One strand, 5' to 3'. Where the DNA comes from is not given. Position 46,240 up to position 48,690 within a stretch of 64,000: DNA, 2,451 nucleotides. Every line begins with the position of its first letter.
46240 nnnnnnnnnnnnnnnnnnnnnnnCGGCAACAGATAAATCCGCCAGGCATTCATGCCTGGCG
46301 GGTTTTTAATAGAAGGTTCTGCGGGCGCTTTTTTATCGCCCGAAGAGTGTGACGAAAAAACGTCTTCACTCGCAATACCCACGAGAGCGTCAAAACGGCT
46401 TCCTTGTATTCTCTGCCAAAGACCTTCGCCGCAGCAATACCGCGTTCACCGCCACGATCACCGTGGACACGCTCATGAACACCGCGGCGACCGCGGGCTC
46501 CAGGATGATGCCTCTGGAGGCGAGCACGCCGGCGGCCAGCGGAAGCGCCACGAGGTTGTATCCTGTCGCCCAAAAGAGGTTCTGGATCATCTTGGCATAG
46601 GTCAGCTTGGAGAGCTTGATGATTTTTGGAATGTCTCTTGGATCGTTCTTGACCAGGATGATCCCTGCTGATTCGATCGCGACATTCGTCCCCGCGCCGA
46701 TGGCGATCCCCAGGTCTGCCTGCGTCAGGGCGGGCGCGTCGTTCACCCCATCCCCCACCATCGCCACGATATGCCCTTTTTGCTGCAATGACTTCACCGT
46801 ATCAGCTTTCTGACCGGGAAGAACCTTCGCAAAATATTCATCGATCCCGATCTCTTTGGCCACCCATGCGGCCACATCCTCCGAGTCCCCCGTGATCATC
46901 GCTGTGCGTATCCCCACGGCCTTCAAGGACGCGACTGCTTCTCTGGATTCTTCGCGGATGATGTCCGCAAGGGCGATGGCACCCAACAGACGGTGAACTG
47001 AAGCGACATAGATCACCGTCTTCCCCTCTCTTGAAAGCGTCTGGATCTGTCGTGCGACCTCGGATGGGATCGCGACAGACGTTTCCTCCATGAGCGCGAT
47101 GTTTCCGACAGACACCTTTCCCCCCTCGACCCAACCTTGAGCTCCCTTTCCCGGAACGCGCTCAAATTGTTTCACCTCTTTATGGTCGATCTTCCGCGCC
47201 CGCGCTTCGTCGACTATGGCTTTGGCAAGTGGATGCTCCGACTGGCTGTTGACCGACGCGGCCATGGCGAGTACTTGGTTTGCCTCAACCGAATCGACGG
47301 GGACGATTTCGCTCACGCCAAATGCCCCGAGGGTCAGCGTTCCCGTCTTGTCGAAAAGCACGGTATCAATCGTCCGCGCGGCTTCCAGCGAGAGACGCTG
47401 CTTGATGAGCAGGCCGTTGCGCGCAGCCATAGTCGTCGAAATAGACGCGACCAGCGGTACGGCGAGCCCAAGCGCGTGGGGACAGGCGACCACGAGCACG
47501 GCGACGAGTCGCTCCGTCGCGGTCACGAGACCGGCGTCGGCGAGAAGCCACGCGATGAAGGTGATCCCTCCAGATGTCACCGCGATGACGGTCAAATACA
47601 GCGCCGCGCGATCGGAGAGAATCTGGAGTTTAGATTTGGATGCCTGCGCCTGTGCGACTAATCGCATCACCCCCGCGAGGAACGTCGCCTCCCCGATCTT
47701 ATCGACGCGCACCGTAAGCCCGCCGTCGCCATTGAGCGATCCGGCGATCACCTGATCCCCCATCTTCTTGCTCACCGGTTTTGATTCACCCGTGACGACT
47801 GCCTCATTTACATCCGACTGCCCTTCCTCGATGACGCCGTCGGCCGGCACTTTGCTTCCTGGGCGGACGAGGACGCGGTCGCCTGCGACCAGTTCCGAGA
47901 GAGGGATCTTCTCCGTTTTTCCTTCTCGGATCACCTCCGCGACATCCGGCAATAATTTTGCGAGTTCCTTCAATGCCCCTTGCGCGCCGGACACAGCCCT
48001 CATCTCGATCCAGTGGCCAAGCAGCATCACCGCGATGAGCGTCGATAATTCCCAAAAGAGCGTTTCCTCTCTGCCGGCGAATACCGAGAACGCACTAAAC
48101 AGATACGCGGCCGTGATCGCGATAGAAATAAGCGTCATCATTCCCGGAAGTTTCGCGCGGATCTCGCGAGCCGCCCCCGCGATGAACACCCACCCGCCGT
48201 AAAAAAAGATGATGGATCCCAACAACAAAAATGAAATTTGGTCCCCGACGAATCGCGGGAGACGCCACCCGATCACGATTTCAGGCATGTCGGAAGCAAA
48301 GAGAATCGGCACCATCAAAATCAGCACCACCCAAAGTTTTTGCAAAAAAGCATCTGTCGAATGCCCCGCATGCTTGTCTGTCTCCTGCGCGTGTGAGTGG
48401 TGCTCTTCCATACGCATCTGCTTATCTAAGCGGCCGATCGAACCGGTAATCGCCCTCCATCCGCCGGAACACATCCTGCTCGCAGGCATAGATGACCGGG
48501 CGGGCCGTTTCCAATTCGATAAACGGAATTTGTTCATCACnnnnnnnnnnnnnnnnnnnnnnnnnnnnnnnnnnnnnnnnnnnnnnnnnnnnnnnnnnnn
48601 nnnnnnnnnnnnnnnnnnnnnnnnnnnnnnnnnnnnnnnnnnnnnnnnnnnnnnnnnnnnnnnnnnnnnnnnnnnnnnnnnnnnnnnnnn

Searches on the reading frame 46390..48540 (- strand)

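Call 3: search_protein_families(library=pfam, proteins=[window:46390-48540:-], max_evalue=0.01)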
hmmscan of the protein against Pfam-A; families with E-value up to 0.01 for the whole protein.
window:46390-48540:- (716 aa): 5 families
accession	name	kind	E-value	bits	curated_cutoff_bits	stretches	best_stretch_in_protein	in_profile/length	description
PF00122.25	E1-E2_ATPase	-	1.4e-52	178.3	28.1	1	195-375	1-181/181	E1-E2 ATPase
PF00702.32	Hydrolase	-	8.9e-38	131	26.4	1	391-609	1-191/191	haloacid dehalogenase-like hydrolase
PF12710.13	HAD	-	4.5e-06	27.7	27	1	514-605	72-188/189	haloacid dehalogenase-like hydrolase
PF08282.18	Hydrolase_3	-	0.00051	20.3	20.9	1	587-633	201-247/255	haloacid dehalogenase-like hydrolase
PF13419.12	HAD_2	-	0.007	16.9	23.8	0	530-601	82-164/178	Haloacid dehalogenase-like hydrolase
